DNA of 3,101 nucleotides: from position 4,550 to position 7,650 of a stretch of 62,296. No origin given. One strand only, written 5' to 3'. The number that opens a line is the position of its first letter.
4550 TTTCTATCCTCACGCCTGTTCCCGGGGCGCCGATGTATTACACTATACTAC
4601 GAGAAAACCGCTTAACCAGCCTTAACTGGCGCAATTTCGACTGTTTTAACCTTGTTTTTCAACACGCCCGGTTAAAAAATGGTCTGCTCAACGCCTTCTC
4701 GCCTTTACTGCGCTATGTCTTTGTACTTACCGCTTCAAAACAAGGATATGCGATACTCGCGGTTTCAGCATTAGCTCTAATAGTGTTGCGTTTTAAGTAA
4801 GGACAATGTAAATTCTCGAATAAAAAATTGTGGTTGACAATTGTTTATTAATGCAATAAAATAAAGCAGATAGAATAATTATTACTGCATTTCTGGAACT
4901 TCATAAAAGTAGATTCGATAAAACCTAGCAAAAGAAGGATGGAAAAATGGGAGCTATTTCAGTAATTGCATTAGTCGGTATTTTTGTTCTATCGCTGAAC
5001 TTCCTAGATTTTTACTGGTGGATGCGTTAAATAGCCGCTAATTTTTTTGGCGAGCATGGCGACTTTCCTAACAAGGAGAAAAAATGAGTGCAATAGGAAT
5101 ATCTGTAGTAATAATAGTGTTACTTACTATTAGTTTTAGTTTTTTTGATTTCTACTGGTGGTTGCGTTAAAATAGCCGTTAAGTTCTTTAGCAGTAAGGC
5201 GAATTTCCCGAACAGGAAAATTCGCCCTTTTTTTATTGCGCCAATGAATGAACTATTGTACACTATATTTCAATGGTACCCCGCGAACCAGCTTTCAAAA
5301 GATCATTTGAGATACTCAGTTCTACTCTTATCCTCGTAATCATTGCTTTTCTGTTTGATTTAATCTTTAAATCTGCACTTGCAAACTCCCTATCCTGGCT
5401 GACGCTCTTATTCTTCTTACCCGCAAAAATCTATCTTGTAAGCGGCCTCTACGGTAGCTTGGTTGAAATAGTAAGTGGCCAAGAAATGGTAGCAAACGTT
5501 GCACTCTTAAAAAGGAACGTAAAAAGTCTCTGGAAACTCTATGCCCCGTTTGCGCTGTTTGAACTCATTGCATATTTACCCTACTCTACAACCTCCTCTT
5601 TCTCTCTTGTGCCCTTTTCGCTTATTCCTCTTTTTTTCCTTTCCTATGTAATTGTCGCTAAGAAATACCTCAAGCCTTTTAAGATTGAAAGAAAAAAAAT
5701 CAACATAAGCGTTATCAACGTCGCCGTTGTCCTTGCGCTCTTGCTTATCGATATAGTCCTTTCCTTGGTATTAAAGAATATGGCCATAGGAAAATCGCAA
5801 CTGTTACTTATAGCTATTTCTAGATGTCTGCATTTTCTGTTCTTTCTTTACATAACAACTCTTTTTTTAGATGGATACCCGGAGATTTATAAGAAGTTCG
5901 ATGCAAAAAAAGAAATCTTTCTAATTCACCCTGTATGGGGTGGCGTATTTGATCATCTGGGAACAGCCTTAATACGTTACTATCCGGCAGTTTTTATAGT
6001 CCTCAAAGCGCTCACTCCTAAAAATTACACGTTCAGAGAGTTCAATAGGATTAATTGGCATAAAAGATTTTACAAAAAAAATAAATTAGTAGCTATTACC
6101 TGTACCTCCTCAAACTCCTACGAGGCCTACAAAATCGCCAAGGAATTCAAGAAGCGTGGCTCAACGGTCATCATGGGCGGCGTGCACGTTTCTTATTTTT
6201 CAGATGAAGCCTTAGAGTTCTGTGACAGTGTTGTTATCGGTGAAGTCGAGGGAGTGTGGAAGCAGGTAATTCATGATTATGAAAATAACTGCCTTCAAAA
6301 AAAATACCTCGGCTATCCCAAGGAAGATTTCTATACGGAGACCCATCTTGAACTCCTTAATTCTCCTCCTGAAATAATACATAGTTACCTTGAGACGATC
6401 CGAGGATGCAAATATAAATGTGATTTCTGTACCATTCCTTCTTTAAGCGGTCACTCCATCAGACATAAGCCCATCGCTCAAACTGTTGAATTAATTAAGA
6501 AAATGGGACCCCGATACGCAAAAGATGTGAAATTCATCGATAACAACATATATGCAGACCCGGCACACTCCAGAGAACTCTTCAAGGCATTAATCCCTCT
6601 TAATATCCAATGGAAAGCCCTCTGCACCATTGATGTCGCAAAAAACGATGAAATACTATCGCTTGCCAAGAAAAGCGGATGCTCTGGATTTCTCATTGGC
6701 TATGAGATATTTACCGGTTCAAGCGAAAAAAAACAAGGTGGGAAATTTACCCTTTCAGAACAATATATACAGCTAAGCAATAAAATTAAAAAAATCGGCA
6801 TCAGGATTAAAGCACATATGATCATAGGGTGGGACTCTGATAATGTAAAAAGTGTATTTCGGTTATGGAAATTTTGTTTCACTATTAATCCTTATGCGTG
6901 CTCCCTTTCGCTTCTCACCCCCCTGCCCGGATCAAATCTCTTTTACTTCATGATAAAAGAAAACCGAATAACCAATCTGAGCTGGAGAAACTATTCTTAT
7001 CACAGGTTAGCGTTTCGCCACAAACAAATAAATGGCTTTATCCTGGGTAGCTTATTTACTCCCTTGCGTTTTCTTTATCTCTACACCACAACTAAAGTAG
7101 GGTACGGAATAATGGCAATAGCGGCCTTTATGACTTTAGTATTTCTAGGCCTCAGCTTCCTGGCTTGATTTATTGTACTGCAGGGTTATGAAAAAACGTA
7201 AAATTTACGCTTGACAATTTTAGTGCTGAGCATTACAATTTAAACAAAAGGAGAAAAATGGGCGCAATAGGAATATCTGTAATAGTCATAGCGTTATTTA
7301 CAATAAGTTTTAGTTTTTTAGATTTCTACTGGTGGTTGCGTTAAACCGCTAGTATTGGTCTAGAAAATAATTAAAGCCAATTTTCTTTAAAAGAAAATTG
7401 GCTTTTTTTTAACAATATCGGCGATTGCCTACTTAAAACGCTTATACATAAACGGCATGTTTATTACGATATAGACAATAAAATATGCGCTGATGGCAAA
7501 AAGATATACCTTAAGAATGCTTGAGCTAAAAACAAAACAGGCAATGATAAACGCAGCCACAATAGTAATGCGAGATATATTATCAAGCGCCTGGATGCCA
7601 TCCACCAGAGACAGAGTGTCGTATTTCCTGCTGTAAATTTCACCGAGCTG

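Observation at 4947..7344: Three unannotated sORFs encode ~28-aa hydrophobic peptides with an invariant C-terminal DFYWW(L/M)R motif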

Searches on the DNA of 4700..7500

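Call 43: search_rna_families(source=window, start=4700, end=7500, threshold=evalue, max_evalue=10)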
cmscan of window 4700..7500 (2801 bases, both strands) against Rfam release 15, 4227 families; matches with E-value up to 10: 11.
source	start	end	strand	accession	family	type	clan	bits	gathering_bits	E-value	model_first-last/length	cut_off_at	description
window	7372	7418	+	RF01096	PK-HAV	Cis-reg;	-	23.6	50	7.9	1-56/56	no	HepA virus 3'-terminal pseudoknot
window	7369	7465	-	RF02618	SSRC34_2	Gene; sRNA;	-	22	48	1.7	1-125/125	no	Streptococcus sRNA 34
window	7354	7417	+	RF02362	Yfr10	Gene; sRNA;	-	20.8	43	7.2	1-78/78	no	Cyanobacterial functional RNA 10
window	4907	5016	-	RF00689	MIR390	Gene; miRNA;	-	19.4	77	1.6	1-121/121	no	MIR390 microRNA precursor family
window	5124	5235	-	RF02422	Bp1_738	Gene; sRNA;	-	18.9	45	0.64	1-208/208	no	Burkholderia sRNA Bp1_Cand738_SIPHT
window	5518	5579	+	RF00324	snoMBII-202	Gene; snRNA; snoRNA; CD-box;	-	18.9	40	1.3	1-84/84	no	Small nucleolar RNA MBII-202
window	7344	7426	+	RF04262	MIR1319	Gene; miRNA;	-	18.9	116.6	5.3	1-119/119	no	MIR1319 microRNA precursor family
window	7370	7417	-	RF01459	rliE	Gene; sRNA;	-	18.5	90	6.5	134-182/222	no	Listeria sRNA rliE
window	7363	7408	+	RF01472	rli40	Gene; sRNA;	-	17.8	100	0.19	1-263/263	no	Listeria sRNA rli40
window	5294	5396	-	RF02909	rli117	Gene; sRNA;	-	13.5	87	3.4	1-272/272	no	Listeria sRNA rli117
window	7312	7458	+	RF02897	S808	Gene; sRNA;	-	12.4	76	6.5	1-255/255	no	Staphylococcus sRNA 808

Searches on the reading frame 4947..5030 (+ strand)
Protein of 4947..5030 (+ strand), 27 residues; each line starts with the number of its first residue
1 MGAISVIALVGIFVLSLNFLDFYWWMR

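Call 6: search_protein_families(library=ncbifam, proteins=[window:4947-5030:+], max_evalue=0.1)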
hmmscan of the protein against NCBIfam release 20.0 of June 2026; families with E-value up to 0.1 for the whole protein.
window:4947-5030:+ (27 aa): 0 families

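Call 41: search_protein_families(library=pfam, proteins=[window:4947-5027:+], max_evalue=10)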
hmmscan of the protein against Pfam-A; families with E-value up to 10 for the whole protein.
seq(27 aa): 0 families

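Call 42: search_protein_families(library=padloc, proteins=[window:4947-5027:+], max_evalue=1)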
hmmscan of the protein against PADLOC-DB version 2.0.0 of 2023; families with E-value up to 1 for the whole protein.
seq(27 aa): 0 families
